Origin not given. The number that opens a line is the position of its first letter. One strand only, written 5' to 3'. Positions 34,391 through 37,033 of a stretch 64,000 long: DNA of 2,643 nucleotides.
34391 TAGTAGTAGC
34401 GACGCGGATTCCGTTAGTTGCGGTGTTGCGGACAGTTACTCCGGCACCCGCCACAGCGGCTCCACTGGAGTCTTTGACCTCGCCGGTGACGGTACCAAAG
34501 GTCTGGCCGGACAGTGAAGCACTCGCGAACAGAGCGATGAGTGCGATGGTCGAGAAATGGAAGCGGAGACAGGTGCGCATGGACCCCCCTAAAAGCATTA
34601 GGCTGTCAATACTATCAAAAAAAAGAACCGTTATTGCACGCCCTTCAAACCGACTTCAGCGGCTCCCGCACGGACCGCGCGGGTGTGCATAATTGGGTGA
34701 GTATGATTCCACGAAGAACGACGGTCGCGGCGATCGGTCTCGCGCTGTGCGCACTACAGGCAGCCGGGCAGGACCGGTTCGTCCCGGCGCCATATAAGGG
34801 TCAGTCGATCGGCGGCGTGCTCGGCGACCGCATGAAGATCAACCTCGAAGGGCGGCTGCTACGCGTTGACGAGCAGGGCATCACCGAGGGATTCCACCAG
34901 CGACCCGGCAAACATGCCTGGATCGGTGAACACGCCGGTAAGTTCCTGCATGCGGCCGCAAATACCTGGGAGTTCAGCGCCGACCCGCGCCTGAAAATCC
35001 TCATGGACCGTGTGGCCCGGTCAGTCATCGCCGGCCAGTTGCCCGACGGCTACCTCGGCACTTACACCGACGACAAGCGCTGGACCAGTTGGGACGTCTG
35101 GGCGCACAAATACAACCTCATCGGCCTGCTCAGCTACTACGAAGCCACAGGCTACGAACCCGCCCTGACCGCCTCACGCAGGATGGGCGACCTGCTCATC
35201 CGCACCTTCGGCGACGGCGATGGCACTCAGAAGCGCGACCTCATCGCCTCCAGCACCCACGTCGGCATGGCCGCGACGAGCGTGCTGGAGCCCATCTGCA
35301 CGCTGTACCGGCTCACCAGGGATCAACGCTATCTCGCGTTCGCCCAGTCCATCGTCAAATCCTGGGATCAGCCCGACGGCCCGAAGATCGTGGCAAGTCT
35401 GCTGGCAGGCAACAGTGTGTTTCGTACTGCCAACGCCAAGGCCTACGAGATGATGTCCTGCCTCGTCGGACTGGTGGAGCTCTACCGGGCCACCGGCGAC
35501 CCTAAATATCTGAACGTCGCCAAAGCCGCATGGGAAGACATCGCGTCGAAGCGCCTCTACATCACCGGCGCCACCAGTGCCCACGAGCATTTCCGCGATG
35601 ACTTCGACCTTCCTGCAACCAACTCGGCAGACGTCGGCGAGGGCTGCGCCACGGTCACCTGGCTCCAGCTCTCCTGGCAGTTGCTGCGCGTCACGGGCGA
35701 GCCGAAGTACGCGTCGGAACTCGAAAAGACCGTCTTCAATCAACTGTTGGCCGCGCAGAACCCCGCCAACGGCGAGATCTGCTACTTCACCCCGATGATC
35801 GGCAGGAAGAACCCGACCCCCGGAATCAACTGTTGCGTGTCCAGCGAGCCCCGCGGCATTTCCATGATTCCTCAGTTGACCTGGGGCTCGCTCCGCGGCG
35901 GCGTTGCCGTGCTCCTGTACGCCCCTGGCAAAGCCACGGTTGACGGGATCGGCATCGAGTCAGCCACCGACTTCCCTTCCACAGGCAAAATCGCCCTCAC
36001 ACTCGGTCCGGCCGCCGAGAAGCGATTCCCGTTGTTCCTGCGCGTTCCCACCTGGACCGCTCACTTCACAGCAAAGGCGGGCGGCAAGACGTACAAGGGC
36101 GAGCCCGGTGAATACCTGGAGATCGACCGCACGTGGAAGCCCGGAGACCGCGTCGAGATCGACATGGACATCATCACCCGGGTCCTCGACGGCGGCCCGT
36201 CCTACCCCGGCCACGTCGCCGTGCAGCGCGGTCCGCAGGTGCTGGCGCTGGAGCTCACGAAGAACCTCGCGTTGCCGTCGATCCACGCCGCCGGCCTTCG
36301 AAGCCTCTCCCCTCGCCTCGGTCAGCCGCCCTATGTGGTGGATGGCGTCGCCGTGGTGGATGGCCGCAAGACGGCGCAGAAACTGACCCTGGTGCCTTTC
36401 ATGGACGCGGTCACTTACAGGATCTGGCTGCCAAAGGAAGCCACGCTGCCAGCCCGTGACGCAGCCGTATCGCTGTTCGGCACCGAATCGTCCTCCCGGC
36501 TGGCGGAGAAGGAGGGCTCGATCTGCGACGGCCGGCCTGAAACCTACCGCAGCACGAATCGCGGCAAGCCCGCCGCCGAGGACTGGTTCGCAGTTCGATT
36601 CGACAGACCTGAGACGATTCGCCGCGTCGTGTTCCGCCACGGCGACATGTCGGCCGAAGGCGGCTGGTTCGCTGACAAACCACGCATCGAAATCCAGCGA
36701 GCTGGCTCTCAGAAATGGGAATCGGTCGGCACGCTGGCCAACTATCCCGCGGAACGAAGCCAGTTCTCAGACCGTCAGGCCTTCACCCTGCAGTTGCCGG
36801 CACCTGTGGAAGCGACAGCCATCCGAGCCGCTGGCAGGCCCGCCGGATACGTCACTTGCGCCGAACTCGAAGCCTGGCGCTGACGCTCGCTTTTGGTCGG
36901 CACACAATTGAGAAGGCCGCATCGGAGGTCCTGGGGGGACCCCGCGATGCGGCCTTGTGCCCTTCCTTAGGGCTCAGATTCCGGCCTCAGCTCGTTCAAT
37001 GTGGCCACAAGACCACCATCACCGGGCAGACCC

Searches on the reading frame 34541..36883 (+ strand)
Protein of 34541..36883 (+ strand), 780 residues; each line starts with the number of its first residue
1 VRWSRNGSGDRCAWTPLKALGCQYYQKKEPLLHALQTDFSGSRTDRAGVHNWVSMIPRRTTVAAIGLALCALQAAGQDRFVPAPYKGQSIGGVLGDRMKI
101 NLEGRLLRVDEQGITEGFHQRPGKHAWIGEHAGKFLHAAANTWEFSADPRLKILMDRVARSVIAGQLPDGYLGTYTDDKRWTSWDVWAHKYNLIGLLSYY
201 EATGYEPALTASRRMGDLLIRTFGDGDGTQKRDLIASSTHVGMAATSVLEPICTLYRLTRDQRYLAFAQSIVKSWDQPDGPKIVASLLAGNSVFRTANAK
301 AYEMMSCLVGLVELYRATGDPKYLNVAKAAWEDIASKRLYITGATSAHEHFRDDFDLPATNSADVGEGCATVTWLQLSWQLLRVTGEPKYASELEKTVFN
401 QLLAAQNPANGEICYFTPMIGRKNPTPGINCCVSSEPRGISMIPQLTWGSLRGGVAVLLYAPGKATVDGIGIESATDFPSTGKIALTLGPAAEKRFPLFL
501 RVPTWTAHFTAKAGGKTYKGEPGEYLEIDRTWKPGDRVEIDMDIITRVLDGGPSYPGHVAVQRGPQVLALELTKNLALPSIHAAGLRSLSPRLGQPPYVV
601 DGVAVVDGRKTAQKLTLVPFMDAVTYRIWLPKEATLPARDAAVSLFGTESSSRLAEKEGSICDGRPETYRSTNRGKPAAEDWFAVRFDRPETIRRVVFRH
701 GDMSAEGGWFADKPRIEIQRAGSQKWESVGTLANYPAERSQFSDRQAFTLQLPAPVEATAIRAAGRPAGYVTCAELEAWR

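Call 43: search_protein_families(library=pfam, proteins=[window:34541-36883:+], max_evalue=0.00001)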
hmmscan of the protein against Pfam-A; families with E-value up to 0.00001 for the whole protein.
window:34541-36883:+ (780 aa): 2 families
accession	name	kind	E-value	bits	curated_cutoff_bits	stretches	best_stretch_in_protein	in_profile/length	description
PF07944.18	Beta-AFase-like_GH127_cat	-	9.5e-53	180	24.9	1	126-441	54-372/376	Beta-L-arabinofuranosidase, GH127 catalytic domain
PF20736.2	Glyco_hydro127M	-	6.1e-18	65.2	24.2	1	455-543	2-94/95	Beta-L-arabinofuranosidase, GH127 middle domain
